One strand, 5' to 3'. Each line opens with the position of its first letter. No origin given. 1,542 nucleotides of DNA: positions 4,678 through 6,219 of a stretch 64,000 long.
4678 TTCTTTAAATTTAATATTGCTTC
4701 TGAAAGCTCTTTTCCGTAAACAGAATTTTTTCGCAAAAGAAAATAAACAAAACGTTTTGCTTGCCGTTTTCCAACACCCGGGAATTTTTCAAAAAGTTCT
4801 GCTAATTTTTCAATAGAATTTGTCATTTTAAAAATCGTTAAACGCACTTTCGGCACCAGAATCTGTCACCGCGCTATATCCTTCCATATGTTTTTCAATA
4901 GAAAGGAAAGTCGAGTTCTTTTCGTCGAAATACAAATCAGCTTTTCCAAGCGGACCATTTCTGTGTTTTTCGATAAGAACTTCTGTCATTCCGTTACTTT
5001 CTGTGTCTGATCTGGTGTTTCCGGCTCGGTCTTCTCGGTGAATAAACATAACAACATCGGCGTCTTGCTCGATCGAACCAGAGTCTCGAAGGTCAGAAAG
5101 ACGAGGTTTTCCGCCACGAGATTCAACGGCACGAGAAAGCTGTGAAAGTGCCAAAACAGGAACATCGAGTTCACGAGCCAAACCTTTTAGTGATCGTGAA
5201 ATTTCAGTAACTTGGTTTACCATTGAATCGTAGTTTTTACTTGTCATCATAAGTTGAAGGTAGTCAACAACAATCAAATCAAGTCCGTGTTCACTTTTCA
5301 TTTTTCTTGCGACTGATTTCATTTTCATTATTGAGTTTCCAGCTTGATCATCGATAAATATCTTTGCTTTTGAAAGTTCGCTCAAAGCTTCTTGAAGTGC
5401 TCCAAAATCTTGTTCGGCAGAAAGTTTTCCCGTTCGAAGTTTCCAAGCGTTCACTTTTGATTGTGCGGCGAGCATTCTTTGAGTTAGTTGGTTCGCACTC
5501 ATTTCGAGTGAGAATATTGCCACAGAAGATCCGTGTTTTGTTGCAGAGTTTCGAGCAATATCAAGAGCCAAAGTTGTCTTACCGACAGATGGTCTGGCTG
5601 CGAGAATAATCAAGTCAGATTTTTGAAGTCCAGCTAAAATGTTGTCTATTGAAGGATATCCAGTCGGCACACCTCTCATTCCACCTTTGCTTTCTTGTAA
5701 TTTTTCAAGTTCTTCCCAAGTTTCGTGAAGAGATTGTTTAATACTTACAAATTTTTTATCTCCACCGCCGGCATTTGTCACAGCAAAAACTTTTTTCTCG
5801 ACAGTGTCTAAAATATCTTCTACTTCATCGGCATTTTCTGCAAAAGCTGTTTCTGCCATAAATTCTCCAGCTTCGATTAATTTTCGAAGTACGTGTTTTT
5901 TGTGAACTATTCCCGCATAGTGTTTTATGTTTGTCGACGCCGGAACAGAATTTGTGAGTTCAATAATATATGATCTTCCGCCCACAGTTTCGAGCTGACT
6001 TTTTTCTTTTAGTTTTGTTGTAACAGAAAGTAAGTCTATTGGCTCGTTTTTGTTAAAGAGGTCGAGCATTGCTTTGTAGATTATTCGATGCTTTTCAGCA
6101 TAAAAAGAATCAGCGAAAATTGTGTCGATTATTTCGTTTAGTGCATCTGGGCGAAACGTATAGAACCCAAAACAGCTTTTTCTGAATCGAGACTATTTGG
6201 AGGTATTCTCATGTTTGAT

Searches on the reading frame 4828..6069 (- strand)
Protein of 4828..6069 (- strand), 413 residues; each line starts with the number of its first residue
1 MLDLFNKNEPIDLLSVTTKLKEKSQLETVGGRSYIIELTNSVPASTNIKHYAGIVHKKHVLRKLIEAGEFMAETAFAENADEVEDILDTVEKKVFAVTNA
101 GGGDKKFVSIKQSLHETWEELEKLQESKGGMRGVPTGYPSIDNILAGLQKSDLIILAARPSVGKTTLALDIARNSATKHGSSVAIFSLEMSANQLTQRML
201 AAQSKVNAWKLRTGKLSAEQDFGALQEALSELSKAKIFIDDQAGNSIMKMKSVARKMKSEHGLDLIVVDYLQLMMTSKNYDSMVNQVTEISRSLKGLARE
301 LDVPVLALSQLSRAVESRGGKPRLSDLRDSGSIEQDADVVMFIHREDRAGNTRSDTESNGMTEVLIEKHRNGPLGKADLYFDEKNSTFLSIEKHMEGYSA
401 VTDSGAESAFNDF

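Call 12: search_protein_families(library=pfam, proteins=[window:4828-6069:-])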
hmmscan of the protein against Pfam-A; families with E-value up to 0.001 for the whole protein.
window:4828-6069:- (413 aa): 5 families
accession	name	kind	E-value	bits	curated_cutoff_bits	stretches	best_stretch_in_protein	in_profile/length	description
PF03796.21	DnaB_C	-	6.6e-98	327.6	27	1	133-388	1-253/255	DnaB-like helicase C terminal domain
PF13481.12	AAA_25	-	6.3e-15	55.7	27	1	139-311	20-190/195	AAA domain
PF00772.26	DnaB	-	4.6e-14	52.8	23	1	1-56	47-102/103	DnaB-like helicase N terminal domain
PF06745.19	ATPase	-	1.8e-08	34.4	26.6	1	134-297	1-154/231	KaiC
PF20720.3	nSTAND3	-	5.9e-05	23.3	27.2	0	141-297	7-128/155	Novel STAND NTPase 3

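Call 16: find_related_loci(query=window:4828-6069:-, collection=genome_contigs, flank=6000)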
Query window:4828-6069:- (413 aa) in genome_contigs; peptide patterns used: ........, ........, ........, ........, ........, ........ (x = any residue, [..] = any of these).
118 stretches matched a pattern; 47 encode a relative of the query (tblastn E <= 1e-3); 47 distinct loci.
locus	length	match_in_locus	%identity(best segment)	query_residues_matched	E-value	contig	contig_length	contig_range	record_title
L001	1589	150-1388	100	1-413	0e+0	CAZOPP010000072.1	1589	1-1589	MAG TPA_asm: uncultured Candidatus Saccharibacteria bacterium isolate SRP329715_co2_76 genome assembly, contig: NODE_157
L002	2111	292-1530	92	1-413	0e+0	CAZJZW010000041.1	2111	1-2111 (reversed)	MAG TPA_asm: uncultured Candidatus Saccharibacteria bacterium isolate SRP219642_co7_382 genome assembly, contig: NODE_90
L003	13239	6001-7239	91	1-413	0e+0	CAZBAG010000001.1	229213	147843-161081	MAG TPA_asm: uncultured Candidatus Saccharibacteria bacterium isolate SRP219642_co5_575 genome assembly, contig: NODE_38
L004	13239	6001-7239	91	1-413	0e+0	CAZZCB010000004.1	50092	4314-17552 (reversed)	MAG TPA_asm: uncultured Candidatus Saccharibacteria bacterium isolate SRP329715_co2_21 genome assembly, contig: NODE_140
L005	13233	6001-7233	88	1-413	0e+0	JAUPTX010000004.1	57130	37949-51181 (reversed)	MAG: Patescibacteria group bacterium isolate erpe_2018_sw_6hr_WHONDRS-SW48-000087_A_bin.16 scaffold_75, whole genome sho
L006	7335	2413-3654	84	1-413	0e+0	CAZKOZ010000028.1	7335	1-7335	MAG TPA_asm: uncultured Candidatus Saccharibacteria bacterium isolate SRP344714_co1_390 genome assembly, contig: NODE_17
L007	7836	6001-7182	73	1-396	0e+0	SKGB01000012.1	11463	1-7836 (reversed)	MAG: Candidatus Nomurabacteria bacterium isolate CSBr16_119 CSBr16-6284, whole genome shotgun sequence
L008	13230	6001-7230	73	1-413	0e+0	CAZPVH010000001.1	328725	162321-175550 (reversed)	MAG TPA_asm: uncultured Candidatus Saccharibacteria bacterium isolate SRP342105_co1_16 genome assembly, contig: NODE_20_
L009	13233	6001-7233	72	1-413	0e+0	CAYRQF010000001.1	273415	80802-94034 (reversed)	MAG TPA_asm: uncultured Candidatus Saccharibacteria bacterium isolate SRP286056_co2_43 genome assembly, contig: NODE_24_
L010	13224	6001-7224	70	1-413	0e+0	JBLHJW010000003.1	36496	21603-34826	MAG: Candidatus Paceibacteria bacterium isolate 3300054698_52 Ga0535670_0001261, whole genome shotgun sequence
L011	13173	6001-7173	72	1-393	0e+0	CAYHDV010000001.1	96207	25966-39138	MAG TPA_asm: uncultured Candidatus Saccharibacteria bacterium isolate ERP119702_co3_108 genome assembly, contig: NODE_68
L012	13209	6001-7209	63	1-413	7e-170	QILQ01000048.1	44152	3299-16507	MAG: Candidatus Zambryskibacteria bacterium isolate SZUA-15 Ga0063293_10000249, whole genome shotgun sequence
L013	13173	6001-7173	73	1-393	0e+0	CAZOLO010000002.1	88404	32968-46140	MAG TPA_asm: uncultured Candidatus Saccharibacteria bacterium isolate SRP118108_co5_556 genome assembly, contig: NODE_11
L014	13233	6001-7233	73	1-413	0e+0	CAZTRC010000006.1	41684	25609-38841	MAG TPA_asm: uncultured Candidatus Saccharibacteria bacterium isolate SRP286056_co1_61 genome assembly, contig: NODE_935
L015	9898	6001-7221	53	1-407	4e-132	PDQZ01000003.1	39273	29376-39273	MAG: Candidatus Campbellbacteria bacterium isolate DOLZORAL124_30_42 DolZOral124_scaffold_1382, whole genome shotgun seq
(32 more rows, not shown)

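Call 24: find_related_loci(query=window:4828-6069:-, collection=metagenome_contigs, flank=4000)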
Query window:4828-6069:- (413 aa) in metagenome_contigs; peptide patterns used: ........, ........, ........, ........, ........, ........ (x = any residue, [..] = any of these).
187 stretches matched a pattern; 44 encode a relative of the query (tblastn E <= 1e-3); 44 distinct loci.
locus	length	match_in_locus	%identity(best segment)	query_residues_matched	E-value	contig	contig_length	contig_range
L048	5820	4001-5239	92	1-413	0e+0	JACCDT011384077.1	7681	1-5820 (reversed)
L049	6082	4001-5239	92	1-413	0e+0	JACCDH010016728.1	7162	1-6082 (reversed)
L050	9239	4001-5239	91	1-413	0e+0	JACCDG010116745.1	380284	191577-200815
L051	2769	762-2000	90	1-413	0e+0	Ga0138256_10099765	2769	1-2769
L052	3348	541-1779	89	1-413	0e+0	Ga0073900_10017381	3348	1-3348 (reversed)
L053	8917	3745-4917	73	1-393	0e+0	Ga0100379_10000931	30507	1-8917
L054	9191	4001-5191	70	1-397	0e+0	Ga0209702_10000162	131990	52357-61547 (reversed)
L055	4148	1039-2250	64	1-413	0e+0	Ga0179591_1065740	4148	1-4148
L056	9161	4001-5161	60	1-393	4e-151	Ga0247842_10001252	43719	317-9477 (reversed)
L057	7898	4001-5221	53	1-407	2e-132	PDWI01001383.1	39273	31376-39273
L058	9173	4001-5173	52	1-393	2e-130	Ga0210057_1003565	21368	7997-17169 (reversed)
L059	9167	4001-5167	50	3-393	3e-129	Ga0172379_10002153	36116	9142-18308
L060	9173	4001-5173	51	1-393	5e-129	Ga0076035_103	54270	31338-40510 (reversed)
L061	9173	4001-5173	51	1-393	8e-129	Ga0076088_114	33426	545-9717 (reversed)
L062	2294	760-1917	51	1-388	1e-132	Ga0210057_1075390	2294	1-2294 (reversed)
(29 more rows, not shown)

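Call 31: find_homologous_proteins(query=window:4828-6069:-, max_evalue=1e-100)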
Query window:4828-6069:- (413 aa): 7842 proteins with E <= 1e-100 among 8000 candidates; the best 120 are listed.
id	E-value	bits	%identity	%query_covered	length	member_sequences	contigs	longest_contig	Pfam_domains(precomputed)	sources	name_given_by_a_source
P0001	1.0e-260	882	100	100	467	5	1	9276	PF06745.20,PF03796.22,PF00772.27,PF13481.13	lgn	-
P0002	1.7e-241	819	92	100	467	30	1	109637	PF06745.20,PF03796.22,PF00772.27,PF13481.13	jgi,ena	jgi:replicative DNA helicase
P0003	1.6e-229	780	88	100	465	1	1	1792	PF06745.20,PF03796.22,PF00772.27,PF13481.13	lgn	-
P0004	5.1e-229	778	88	100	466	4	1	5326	PF06745.20,PF03796.22,PF00772.27,PF13481.13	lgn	-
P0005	2.4e-226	769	87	100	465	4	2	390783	PF06745.20,PF03796.22,PF00772.27,PF13481.13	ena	-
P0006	9.2e-225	764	86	100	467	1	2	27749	PF06745.20,PF03796.22,PF00772.27,PF13481.13,PF20720.4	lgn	-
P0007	9.7e-224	760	86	100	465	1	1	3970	PF06745.20,PF03796.22,PF00772.27,PF13481.13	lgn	-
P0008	1.1e-223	760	84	100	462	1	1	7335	PF06745.20,PF03796.22,PF00772.27,PF13481.13,PF20720.4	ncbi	-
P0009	1.3e-222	757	86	100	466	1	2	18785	PF06745.20,PF03796.22,PF00772.27,PF13481.13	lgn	-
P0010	8.8e-221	751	85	100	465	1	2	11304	PF06745.20,PF03796.22,PF00772.27,PF13481.13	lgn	-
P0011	2.6e-220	749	85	100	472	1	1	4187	PF06745.20,PF03796.22,PF00772.27,PF13481.13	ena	-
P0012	7.8e-218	741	84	100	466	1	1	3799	PF06745.20,PF03796.22,PF00772.27,PF13481.13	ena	-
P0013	1.1e-194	665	75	100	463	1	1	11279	PF06745.20,PF03796.22,PF00772.27,PF13481.13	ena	-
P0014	2.8e-190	650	75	100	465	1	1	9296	PF06745.20,PF03796.22,PF00772.27,PF13481.13,PF20720.4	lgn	-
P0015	6.3e-190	649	74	100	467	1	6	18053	PF06745.20,PF03796.22,PF00772.27,PF13481.13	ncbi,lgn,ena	-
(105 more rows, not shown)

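Call 32: find_encoding_contigs(protein=P0001, flank=4000, max_places=5)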
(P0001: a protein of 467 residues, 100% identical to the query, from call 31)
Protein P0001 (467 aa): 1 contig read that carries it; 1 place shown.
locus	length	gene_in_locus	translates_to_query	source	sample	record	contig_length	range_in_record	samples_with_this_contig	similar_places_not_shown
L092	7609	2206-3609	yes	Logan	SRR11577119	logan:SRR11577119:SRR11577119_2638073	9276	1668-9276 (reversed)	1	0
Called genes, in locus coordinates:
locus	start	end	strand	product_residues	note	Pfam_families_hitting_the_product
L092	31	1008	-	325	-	PF00579:tRNA-synt_1b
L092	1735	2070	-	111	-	-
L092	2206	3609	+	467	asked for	PF00772:DnaB, PF03796:DnaB_C, PF06745:ATPase, PF13481:AAA_25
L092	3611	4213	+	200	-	PF21176:RecR_HhH, PF13662:Toprim_4, PF01751:Toprim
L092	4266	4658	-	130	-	-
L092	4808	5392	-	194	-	-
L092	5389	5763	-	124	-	-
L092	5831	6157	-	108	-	PF00829:Ribosomal_L21p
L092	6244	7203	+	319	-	PF01544:CorA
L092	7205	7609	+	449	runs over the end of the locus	PF01406:tRNA-synt_1e, PF09334:tRNA-synt_1g (faint), PF09190:DALR_2 (weak)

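Call 33: find_encoding_contigs(protein=P0004, flank=4000, max_places=4)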
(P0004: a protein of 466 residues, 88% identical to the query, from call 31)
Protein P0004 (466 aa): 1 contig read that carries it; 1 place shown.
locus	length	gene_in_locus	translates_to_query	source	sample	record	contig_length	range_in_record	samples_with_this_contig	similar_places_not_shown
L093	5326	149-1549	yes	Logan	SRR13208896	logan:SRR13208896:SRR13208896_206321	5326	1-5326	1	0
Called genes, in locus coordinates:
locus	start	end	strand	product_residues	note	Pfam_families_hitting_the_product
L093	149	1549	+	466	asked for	PF00772:DnaB, PF13481:AAA_25, PF03796:DnaB_C, PF06745:ATPase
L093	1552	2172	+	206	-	PF21176:RecR_HhH, PF01751:Toprim (weak), PF13662:Toprim_4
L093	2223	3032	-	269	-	-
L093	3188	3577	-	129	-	-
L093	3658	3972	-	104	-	PF00829:Ribosomal_L21p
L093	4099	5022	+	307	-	PF01544:CorA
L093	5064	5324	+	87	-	?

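Call 34: find_encoding_contigs(protein=P0005, flank=4000, max_places=4)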
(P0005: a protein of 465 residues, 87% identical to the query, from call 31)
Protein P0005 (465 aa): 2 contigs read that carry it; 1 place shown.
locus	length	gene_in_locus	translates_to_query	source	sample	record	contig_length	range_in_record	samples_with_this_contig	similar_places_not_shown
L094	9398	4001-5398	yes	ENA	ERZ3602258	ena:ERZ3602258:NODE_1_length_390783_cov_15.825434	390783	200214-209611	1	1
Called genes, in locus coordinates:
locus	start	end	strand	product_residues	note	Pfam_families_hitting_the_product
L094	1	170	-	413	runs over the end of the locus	PF00270:DEAD, PF04851:ResIII, PF00271:Helicase_C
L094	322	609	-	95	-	PF08922:DUF1905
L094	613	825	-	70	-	-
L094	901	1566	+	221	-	PF04264:YceI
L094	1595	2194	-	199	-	PF13628:DUF4142 (weak), PF03713:DUF305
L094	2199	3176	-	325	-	PF00579:tRNA-synt_1b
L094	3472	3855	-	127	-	-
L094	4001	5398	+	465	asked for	PF00772:DnaB, PF13481:AAA_25, PF03796:DnaB_C, PF06745:ATPase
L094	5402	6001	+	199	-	PF21176:RecR_HhH, PF13662:Toprim_4, PF01751:Toprim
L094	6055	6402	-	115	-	-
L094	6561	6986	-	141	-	-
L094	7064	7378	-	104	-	PF00829:Ribosomal_L21p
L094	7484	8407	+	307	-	PF01544:CorA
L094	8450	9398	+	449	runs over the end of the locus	PF01406:tRNA-synt_1e, PF09334:tRNA-synt_1g (weak), PF23493:CysS_C (faint)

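Call 35: find_encoding_contigs(protein=P0006, flank=4000, max_places=4)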
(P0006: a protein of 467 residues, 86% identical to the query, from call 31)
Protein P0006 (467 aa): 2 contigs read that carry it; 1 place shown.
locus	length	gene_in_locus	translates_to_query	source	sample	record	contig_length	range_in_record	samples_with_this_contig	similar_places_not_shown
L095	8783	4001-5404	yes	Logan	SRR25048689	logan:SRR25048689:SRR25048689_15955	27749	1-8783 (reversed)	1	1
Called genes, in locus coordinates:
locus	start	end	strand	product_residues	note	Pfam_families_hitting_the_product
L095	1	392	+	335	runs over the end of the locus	PF01476:LysM, PF23446:LysM1_NFP_LYK (faint), PF23473:LysM3_LYK4_5 (faint), PF01476:LysM, PF01551:Peptidase_M23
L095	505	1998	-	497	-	PF13541:ChlI, PF01078:Mg_chelatase, PF07728:AAA_5, PF00493:MCM (weak), PF13335:Mg_chelatase_C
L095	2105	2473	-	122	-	PF01258:zf-dskA_traR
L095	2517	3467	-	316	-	-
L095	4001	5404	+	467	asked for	PF00772:DnaB, PF20720:nSTAND3 (faint), PF13481:AAA_25, PF03796:DnaB_C, PF06745:ATPase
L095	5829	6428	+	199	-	PF21176:RecR_HhH, PF13662:Toprim_4, PF01751:Toprim (weak)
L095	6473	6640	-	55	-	-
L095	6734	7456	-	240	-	PF01509:TruB_N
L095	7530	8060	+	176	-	PF05198:IF3_N, PF00707:IF3_C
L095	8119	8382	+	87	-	PF01632:Ribosomal_L35p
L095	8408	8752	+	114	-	PF00453:Ribosomal_L20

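Call 38: find_encoding_contigs(protein=P0009, flank=4000, max_places=4)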
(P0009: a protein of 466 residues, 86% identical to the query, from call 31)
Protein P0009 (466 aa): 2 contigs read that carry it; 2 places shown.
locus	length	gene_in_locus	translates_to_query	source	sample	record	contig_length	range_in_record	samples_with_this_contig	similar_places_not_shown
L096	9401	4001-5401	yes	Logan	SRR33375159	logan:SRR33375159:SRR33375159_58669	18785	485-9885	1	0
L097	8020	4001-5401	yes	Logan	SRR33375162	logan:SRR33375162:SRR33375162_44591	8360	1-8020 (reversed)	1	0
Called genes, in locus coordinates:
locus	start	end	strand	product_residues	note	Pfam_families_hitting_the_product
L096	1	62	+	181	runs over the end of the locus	?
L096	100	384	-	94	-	-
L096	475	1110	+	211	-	-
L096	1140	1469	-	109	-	-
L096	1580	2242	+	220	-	PF04264:YceI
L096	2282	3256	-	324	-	PF00579:tRNA-synt_1b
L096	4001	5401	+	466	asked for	PF00772:DnaB, PF13481:AAA_25, PF03796:DnaB_C, PF06745:ATPase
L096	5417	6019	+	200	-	PF21176:RecR_HhH (weak), PF13662:Toprim_4, PF01751:Toprim (weak)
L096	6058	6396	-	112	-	-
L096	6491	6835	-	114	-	-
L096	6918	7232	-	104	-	PF00829:Ribosomal_L21p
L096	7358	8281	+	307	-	PF01544:CorA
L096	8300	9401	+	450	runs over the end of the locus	PF01406:tRNA-synt_1e, PF09334:tRNA-synt_1g (weak), PF23493:CysS_C (weak)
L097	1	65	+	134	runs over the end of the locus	?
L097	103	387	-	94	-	-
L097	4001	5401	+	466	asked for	PF00772:DnaB, PF13481:AAA_25, PF03796:DnaB_C, PF06745:ATPase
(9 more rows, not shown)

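Call 39: find_encoding_contigs(protein=P0010, flank=4000, max_places=4)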
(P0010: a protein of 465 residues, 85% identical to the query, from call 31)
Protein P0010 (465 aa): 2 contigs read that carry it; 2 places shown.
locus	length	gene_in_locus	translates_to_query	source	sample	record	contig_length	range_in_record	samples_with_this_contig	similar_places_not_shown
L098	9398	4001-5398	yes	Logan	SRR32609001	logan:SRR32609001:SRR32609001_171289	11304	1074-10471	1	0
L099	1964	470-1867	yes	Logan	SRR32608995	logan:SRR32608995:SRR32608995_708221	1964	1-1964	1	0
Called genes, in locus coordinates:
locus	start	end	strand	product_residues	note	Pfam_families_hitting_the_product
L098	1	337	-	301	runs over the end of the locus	PF01048:PNP_UDP_1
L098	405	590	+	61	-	-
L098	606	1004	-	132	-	PF07883:Cupin_2, PF02311:AraC_binding (weak)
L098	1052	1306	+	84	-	-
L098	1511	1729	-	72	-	-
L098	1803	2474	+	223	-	PF04264:YceI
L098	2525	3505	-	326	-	PF00579:tRNA-synt_1b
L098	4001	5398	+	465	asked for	PF00772:DnaB, PF13481:AAA_25, PF03796:DnaB_C, PF06745:ATPase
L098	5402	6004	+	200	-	PF21176:RecR_HhH, PF13662:Toprim_4, PF01751:Toprim (weak)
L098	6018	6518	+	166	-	-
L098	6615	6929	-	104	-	PF00829:Ribosomal_L21p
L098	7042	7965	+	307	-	PF01544:CorA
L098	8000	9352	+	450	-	PF01406:tRNA-synt_1e, PF09334:tRNA-synt_1g (faint)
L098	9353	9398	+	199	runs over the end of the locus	-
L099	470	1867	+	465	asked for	PF00772:DnaB, PF13481:AAA_25, PF03796:DnaB_C, PF06745:ATPase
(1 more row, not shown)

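Call 40: find_encoding_contigs(protein=P0002, flank=4000, max_places=10)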
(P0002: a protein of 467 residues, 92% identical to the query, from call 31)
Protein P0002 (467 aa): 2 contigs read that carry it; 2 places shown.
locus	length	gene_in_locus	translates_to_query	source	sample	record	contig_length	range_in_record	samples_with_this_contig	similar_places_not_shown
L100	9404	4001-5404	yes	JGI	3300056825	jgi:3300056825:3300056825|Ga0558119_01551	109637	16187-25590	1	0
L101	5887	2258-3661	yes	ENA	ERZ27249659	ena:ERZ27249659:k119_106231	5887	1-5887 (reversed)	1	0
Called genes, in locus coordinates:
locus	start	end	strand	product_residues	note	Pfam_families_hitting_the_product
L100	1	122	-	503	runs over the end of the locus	PF00270:DEAD, PF04851:ResIII (weak), PF00271:Helicase_C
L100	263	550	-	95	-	PF08922:DUF1905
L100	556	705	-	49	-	-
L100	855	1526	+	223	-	PF04264:YceI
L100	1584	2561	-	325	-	PF00579:tRNA-synt_1b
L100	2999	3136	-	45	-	-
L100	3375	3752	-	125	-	-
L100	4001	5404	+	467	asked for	PF00772:DnaB, PF03796:DnaB_C, PF06745:ATPase, PF13481:AAA_25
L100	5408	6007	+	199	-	PF21176:RecR_HhH (weak), PF13662:Toprim_4, PF01751:Toprim (weak)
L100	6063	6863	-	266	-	-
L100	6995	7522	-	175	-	-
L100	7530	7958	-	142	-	-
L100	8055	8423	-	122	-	-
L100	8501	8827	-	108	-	PF00829:Ribosomal_L21p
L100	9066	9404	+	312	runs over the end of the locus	PF01544:CorA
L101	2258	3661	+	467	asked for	PF00772:DnaB, PF03796:DnaB_C, PF06745:ATPase, PF13481:AAA_25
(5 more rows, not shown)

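Call 46: find_encoding_contigs(protein=P0007, flank=4000, max_places=4)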
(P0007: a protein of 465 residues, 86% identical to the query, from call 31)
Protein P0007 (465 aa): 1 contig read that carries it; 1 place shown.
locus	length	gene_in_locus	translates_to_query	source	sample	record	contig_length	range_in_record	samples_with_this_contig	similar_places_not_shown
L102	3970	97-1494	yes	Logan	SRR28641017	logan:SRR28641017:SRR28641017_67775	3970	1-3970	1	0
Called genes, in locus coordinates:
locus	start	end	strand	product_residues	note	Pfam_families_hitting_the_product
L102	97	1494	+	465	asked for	PF00772:DnaB, PF13481:AAA_25, PF03796:DnaB_C, PF06745:ATPase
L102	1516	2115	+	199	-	PF21176:RecR_HhH, PF13662:Toprim_4, PF01751:Toprim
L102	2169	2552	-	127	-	-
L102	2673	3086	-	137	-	-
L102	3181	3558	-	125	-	-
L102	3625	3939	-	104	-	PF00829:Ribosomal_L21p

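Call 47: find_encoding_contigs(protein=P0011, flank=4000, max_places=4)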
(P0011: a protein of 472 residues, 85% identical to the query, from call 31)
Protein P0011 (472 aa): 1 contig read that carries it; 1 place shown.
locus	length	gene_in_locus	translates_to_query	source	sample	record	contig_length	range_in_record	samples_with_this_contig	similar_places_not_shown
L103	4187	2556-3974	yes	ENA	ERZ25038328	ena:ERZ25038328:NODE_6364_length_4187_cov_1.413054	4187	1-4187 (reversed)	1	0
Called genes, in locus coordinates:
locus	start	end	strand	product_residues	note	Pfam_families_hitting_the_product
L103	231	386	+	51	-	-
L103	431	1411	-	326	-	PF00579:tRNA-synt_1b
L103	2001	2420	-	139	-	-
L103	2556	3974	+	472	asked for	PF00772:DnaB, PF13481:AAA_25, PF03796:DnaB_C, PF06745:ATPase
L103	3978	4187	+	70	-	?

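Call 48: find_encoding_contigs(protein=P0012, flank=4000, max_places=4)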
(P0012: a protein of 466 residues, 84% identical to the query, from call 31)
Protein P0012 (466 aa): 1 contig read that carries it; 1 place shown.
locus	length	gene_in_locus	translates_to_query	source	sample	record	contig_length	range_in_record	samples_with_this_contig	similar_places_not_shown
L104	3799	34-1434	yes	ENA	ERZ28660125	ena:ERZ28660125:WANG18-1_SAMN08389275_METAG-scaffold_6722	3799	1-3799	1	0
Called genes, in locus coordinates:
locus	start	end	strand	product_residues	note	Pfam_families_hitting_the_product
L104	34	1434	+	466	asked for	PF00772:DnaB, PF13481:AAA_25, PF03796:DnaB_C, PF06745:ATPase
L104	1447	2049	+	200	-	PF21176:RecR_HhH, PF13662:Toprim_4, PF01751:Toprim (weak)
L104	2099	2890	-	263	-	-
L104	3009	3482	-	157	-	-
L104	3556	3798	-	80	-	?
